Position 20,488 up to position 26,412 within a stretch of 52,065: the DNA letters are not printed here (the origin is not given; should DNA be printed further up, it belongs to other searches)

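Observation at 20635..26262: Stand-alone 1,875-aa helicase-nuclease (DUF4011 / Upf1-like SF1 / Vsr-DUF559-like fold / DUF3320-like): Hhe-type candidate immunity gene with an unassigned N-terminal module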

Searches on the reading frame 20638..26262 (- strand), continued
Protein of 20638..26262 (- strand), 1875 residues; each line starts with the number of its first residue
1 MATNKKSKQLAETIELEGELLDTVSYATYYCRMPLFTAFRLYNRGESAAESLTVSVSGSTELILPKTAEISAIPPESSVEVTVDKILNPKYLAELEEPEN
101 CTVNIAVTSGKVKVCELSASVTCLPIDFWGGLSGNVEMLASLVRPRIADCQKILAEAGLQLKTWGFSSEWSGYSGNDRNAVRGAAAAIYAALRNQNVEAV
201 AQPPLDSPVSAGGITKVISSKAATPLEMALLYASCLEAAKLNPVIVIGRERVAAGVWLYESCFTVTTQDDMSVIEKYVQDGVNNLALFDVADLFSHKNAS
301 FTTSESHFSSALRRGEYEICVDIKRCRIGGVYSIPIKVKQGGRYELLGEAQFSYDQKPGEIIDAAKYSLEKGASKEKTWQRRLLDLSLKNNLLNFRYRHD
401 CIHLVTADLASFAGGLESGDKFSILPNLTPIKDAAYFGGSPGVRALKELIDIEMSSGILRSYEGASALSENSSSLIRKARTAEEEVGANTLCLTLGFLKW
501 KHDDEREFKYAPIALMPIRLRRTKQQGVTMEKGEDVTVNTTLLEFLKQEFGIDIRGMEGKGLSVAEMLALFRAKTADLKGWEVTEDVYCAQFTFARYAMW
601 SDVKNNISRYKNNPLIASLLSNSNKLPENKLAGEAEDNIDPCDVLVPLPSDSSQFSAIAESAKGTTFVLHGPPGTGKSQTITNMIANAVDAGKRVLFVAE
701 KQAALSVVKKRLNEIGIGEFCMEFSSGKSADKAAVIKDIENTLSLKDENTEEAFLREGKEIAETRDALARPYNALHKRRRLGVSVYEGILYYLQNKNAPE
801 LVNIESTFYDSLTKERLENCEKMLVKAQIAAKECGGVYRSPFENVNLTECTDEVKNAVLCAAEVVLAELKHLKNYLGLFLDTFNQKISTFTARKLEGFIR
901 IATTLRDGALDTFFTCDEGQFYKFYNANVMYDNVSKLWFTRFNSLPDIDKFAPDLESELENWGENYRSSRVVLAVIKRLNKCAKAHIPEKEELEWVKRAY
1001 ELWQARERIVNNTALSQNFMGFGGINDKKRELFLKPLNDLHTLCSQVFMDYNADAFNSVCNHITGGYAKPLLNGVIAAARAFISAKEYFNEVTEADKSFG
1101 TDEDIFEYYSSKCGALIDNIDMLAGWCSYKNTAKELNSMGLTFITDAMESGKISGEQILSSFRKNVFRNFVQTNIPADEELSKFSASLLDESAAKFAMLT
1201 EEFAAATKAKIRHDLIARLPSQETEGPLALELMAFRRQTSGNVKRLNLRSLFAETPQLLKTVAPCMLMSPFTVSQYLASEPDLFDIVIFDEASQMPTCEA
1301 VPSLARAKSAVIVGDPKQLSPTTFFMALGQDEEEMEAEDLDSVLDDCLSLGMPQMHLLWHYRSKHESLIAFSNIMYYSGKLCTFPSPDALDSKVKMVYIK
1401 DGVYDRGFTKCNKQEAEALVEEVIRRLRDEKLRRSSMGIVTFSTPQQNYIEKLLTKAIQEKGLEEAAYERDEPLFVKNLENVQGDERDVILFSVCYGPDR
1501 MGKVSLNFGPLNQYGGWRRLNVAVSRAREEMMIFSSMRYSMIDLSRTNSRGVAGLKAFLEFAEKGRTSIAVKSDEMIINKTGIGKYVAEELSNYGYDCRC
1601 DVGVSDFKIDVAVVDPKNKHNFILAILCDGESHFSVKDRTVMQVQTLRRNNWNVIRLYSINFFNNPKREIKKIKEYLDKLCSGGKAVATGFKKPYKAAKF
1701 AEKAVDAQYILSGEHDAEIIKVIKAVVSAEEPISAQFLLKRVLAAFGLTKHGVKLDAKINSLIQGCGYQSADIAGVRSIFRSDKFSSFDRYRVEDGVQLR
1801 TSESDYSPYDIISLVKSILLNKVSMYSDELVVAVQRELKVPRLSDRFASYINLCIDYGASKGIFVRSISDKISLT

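Call 14: find_related_loci(query=window:20638-26262:-, collection=genome_contigs, flank=10000)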
Query window:20638-26262:- (1875 aa) in genome_contigs; peptide patterns used: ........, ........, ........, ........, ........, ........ (x = any residue, [..] = any of these).
144 stretches matched a pattern; 116 encode a relative of the query (tblastn E <= 1e-3); the best 80 are kept; 80 distinct loci.
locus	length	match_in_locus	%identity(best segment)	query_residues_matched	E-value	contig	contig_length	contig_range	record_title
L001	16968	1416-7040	91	1-1875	0e+0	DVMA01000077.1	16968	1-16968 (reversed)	MAG TPA_asm: Candidatus Coproplasma excrementavium isolate CHK179-18245 CHK179__C235112_L16968_ERR3414574, whole genome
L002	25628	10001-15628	86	1-1875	0e+0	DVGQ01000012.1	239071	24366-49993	MAG TPA_asm: Candidatus Coproplasma stercorigallinarum isolate CHK191-24566 CHK191__C159091_L239071_ERR3414586, whole ge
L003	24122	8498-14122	86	1-1875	0e+0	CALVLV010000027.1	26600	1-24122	MAG: uncultured Clostridia bacterium isolate BRZ_EA__bin65 genome assembly, contig: BRZ_EA__NODE_1798_length_26600_cov_6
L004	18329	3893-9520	84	1-1875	0e+0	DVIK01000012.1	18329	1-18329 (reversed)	MAG TPA_asm: Candidatus Coproplasma avistercoris isolate ChiW7-3743 ChiW7__C44444_L18329_SRR5514458, whole genome shotgu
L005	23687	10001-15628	83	1-1875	0e+0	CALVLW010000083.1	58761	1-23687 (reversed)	MAG: uncultured Clostridia bacterium isolate E09__bin280 genome assembly, contig: E09__k127_2842062, whole genome shotgu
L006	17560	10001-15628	83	1-1875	0e+0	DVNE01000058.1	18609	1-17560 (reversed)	MAG TPA_asm: Candidatus Coproplasma excrementigallinarum isolate CHK195-12923 CHK195__C288254_L18609_ERR3414590, whole g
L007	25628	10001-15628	84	1-1875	0e+0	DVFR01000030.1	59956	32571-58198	MAG TPA_asm: Candidatus Coproplasma stercoravium isolate CHK180-19203 CHK180__C107541_L59956_ERR3414575, whole genome sh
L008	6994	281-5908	80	1-1875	0e+0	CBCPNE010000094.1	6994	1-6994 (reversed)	MAG: uncultured Clostridia bacterium isolate metabat2_coassembly.14_MAGs genome assembly, contig: k87_73859, whole genom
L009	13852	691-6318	86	1-1875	0e+0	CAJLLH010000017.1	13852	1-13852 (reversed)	MAG TPA_asm: uncultured Clostridiales bacterium isolate ERR321597-bin.22 genome assembly, contig: NODE_3261_length_13852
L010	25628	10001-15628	78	1-1875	0e+0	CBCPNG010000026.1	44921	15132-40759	MAG: uncultured Clostridia bacterium isolate metabat2_RB3.3_MAGs genome assembly, contig: k87_51378, whole genome shotgu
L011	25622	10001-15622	83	2-1874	0e+0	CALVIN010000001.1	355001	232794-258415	MAG: uncultured Clostridia bacterium isolate BRZ_KS__bin127 genome assembly, contig: BRZ_KS__NODE_1_length_355001_cov_12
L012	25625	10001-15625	83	1-1874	0e+0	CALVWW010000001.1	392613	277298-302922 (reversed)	MAG: uncultured Clostridia bacterium isolate BRZ_FK__bin22 genome assembly, contig: BRZ_FK__NODE_15_length_392613_cov_29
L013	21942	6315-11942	83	1-1875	0e+0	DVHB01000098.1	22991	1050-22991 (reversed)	MAG TPA_asm: Candidatus Coproplasma stercoripullorum isolate ChiW25-3613 ChiW25__C170038_L22991_SRR5557211, whole genome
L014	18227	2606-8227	75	1-1875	0e+0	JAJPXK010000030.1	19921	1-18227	MAG: Clostridia bacterium isolate AH.12_2 NODE_496_length_19921_cov_6.180811, whole genome shotgun sequence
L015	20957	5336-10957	75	1-1875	0e+0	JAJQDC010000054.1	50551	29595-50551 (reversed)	MAG: Clostridia bacterium isolate C.B3_4 NODE_153_length_50593_cov_22.140825, whole genome shotgun sequence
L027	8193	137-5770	66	1-1875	0e+0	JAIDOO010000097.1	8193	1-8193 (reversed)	MAG: Clostridia bacterium isolate SC0351_S18_8 SC0351_S18_8_contig_97, whole genome shotgun sequence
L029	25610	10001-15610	65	6-1875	0e+0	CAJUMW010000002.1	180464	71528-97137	MAG TPA_asm: uncultured Christensenellaceae bacterium isolate MGBC143123 genome assembly, contig: MGBC143123.2, whole ge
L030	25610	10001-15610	65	6-1875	0e+0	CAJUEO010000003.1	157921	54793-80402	MAG TPA_asm: uncultured Christensenella sp. isolate MGBC129263 genome assembly, contig: MGBC129263.3, whole genome shotg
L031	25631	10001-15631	65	1-1875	0e+0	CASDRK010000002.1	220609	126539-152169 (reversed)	uncultured Clostridia bacterium isolate SI.O63.metabat-bins.133 genome assembly, contig: SI.O63.metabat-bins.133.fa_k141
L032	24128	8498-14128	65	1-1875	0e+0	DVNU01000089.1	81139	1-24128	MAG TPA_asm: Candidatus Coproplasma excrementipullorum isolate 10570 CHK98__C469842_L81139_ERR2241824, whole genome shot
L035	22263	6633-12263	64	1-1875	0e+0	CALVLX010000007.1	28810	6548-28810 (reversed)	MAG: uncultured Clostridia bacterium isolate E04__bin285 genome assembly, contig: E04__k127_8131011, whole genome shotgu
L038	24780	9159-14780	65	3-1875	0e+0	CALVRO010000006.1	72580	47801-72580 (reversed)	MAG: uncultured Clostridia bacterium isolate BRZ_BE__bin69 genome assembly, contig: BRZ_BE__NODE_341_length_72580_cov_6.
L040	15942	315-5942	64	1-1875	0e+0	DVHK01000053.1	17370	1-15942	MAG TPA_asm: Candidatus Coproplasma avicola isolate ChiW16-3235 ChiW16__C57916_L17370_SRR5519003, whole genome shotgun s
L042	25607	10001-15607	66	4-1875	0e+0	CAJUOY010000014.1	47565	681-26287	MAG TPA_asm: uncultured Christensenellaceae bacterium isolate MGBC150826 genome assembly, contig: MGBC150826.14, whole g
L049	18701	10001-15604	67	6-1875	0e+0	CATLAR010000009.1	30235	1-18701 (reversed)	MAG TPA_asm: uncultured Christensenella sp. isolate MGG03659_1680015486 genome assembly, contig: ERR2844015_5028, whole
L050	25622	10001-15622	66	1-1875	0e+0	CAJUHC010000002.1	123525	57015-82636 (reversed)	MAG TPA_asm: uncultured Christensenella sp. isolate MGBC139654 genome assembly, contig: MGBC139654.2, whole genome shotg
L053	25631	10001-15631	66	1-1875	0e+0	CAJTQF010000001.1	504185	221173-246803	MAG TPA_asm: uncultured Christensenella sp. isolate MGBC105391 genome assembly, contig: MGBC105391.1, whole genome shotg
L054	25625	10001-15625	67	1-1875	0e+0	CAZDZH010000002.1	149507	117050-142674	MAG TPA_asm: uncultured Clostridia bacterium isolate binchicken_co370_260 genome assembly, contig: NODE_133_length_14950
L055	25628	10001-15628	82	1-1875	0e+0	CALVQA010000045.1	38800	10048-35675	MAG: uncultured Clostridia bacterium isolate E20__bin344 genome assembly, contig: E20__k127_5838510, whole genome shotgu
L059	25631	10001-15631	67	1-1875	0e+0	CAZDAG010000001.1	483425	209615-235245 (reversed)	MAG TPA_asm: uncultured Clostridia bacterium isolate SRP199465_co1_338 genome assembly, contig: NODE_2_length_483425_cov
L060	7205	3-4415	68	402-1875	0e+0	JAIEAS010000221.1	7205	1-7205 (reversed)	MAG: Clostridia bacterium isolate SC0380_S10_11 SC0380_S10_11_contig_221, whole genome shotgun sequence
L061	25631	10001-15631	64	1-1875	0e+0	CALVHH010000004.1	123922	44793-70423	MAG: uncultured Clostridia bacterium isolate BRZ_A__bin90 genome assembly, contig: BRZ_A__NODE_213_length_123922_cov_8.3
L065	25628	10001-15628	87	1-1875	0e+0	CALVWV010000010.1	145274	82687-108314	MAG: uncultured Clostridia bacterium isolate E02__bin201 genome assembly, contig: E02__k127_2558534, whole genome shotgu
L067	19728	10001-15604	67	5-1875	0e+0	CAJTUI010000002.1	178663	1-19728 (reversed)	MAG TPA_asm: uncultured Christensenella sp. isolate MGBC115043 genome assembly, contig: MGBC115043.2, whole genome shotg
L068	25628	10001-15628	66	2-1875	0e+0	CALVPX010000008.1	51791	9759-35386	MAG: uncultured Clostridia bacterium isolate BRZ_BT__bin29 genome assembly, contig: BRZ_BT__NODE_620_length_51791_cov_8.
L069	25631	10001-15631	65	1-1875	0e+0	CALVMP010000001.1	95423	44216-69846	MAG: uncultured Clostridia bacterium isolate BRZ_KH__bin127 genome assembly, contig: BRZ_KH__NODE_276_length_95423_cov_1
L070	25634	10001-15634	65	1-1875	0e+0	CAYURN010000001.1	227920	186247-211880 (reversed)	MAG TPA_asm: uncultured Clostridia bacterium isolate SRP141132_co4_218 genome assembly, contig: NODE_5_length_227920_cov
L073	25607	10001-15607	68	4-1875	0e+0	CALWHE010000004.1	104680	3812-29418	MAG: uncultured Christensenellaceae bacterium isolate BRZ_A__bin47 genome assembly, contig: BRZ_A__NODE_276_length_10468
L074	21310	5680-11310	65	1-1875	0e+0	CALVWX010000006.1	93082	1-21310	MAG: uncultured Clostridia bacterium isolate BRZ_F__bin37 genome assembly, contig: BRZ_F__NODE_376_length_93082_cov_7.13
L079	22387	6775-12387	63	5-1875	0e+0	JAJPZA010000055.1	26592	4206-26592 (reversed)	MAG: Clostridia bacterium isolate AH.B6_2 NODE_80_length_26592_cov_17.746467, whole genome shotgun sequence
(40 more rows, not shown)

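Call 19: search_solved_structures(query=window:20638-26262:-, max_evalue=0.01)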
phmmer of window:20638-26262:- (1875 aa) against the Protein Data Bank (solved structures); distinct sequences matched with E-value up to 0.01: 14.
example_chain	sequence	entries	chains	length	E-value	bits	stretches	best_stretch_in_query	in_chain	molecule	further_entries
4b3f_X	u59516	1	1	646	9.2e-09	36.2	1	651-712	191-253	DNA-BINDING PROTEIN SMUBP-2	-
4b3g_A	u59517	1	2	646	9.2e-09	36.2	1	651-712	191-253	DNA-BINDING PROTEIN SMUBP-2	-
2xzo_A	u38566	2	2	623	8.1e-08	33.1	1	1284-1535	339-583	REGULATOR OF NONSENSE TRANSCRIPTS 1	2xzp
2gjk_A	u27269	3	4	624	8.1e-08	33.1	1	1284-1535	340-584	Regulator of nonsense transcripts 1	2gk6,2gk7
6ej5_A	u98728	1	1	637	8.8e-08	33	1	1284-1535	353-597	Regulator of nonsense transcripts 1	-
9qwn_A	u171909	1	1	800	1.5e-07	32.3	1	1284-1535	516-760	Isoform 2 of Regulator of nonsense transcripts 1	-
2wjv_A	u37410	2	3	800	2e-07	31.8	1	1284-1535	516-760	REGULATOR OF NONSENSE TRANSCRIPTS 1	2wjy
5mzn_A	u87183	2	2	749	6.3e-06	26.9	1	1273-1538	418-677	Helicase SEN1,Helicase SEN1 | Helicase SEN1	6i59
8rd3_A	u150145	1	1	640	1.1e-05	26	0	1284-1538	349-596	ATP-dependent helicase NAM7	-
2xzl_A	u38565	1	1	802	2.4e-05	24.9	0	1284-1538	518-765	ATP-DEPENDENT HELICASE NAM7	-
9qdq_A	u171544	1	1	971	4.4e-05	24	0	1284-1538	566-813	ATP-dependent helicase NAM7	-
8ftm_A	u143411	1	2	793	0.00092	19.7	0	1284-1538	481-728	5'-3' RNA helicase-like protein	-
8fth_A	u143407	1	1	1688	0.0056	17.1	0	1284-1538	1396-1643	5'-3' RNA helicase-like protein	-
8ftk_A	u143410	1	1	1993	0.0089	16.4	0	1284-1537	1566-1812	5'-3' RNA helicase-like protein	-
